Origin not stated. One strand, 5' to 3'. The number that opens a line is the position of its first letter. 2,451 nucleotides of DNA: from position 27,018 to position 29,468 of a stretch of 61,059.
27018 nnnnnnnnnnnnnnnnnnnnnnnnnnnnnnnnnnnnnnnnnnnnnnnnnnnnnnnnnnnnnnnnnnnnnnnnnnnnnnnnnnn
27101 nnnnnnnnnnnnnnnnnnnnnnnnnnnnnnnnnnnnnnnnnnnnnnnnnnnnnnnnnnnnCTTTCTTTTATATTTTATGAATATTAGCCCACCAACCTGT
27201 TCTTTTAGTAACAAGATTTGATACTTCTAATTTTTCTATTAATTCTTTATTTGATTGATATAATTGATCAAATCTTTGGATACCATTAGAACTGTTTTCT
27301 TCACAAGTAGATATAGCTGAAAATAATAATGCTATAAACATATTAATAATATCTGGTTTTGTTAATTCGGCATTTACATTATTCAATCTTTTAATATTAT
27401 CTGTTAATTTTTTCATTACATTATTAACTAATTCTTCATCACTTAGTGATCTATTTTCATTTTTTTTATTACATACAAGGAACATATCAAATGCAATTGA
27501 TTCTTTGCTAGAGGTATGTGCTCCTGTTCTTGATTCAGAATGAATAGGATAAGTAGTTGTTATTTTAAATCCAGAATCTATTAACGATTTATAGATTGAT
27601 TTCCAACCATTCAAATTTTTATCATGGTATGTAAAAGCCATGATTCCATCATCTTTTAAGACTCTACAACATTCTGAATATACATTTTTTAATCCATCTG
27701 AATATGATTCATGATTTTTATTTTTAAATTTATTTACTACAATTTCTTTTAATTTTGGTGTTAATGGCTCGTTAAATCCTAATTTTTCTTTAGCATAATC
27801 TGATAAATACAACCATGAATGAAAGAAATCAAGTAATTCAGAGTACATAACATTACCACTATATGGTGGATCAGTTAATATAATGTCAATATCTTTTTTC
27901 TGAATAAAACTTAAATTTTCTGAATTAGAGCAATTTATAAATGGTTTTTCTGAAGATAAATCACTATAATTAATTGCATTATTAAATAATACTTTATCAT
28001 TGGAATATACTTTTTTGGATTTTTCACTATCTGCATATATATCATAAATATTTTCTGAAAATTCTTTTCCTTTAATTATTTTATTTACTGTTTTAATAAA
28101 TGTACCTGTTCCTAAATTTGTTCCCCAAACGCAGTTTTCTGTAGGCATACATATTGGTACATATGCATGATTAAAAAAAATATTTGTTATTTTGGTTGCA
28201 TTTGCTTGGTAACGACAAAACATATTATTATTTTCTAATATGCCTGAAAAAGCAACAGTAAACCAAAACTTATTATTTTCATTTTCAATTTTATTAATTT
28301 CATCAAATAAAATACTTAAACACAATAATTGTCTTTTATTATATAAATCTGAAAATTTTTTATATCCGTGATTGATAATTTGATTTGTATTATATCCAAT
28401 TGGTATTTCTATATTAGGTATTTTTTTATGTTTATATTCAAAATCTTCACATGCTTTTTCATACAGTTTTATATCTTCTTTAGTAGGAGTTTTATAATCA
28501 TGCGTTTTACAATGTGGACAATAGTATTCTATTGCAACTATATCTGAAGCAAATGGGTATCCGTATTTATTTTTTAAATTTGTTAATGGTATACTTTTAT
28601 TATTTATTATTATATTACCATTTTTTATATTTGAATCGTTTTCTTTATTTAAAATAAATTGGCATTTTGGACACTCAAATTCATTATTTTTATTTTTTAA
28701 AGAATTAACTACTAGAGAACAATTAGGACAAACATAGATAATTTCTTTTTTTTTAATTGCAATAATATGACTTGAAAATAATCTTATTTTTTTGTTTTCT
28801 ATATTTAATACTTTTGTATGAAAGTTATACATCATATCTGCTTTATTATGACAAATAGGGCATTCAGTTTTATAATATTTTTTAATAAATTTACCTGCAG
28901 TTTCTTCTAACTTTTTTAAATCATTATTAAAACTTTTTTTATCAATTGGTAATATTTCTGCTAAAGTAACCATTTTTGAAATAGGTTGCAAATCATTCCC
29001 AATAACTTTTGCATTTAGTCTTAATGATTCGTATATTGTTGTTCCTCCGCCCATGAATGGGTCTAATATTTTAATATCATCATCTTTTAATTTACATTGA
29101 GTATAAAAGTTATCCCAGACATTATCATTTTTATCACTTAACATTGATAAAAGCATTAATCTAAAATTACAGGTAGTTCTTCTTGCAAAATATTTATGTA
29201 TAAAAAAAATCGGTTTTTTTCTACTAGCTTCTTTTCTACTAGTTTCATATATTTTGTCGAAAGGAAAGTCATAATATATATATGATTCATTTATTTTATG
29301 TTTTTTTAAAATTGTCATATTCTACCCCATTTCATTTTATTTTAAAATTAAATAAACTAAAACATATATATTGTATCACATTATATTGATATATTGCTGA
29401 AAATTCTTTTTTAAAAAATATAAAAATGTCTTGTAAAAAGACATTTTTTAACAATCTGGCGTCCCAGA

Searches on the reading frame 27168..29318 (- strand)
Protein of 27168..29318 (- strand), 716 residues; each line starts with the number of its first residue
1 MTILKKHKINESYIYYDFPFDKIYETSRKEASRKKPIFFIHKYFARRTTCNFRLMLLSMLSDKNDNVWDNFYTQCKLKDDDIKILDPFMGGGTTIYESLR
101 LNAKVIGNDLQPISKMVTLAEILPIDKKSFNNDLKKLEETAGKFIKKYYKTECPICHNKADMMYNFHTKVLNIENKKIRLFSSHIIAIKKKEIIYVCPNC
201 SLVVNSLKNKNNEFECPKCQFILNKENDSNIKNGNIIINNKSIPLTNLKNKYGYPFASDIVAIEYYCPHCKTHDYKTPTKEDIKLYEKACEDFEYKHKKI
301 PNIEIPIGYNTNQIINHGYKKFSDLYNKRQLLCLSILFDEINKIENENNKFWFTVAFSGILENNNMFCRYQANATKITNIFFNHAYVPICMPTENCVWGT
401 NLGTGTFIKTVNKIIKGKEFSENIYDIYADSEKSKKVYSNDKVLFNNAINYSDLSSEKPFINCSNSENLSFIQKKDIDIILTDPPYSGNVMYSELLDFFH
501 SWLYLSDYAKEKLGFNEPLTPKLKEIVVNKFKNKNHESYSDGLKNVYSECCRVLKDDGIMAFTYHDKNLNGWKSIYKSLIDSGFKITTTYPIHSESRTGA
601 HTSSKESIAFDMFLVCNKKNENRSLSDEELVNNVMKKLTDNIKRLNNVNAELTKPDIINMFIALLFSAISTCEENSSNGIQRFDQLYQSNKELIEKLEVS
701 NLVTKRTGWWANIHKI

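Call 28: search_protein_families(library=pfam, proteins=[window:27168-29318:-], max_evalue=0.00001)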
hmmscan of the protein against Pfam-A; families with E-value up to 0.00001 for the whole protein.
window:27168-29318:- (716 aa): 1 family
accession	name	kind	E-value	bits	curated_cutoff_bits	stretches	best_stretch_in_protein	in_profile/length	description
PF01555.25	N6_N4_Mtase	-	3.2e-13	50.6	26.7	1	477-643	1-126/221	DNA methylase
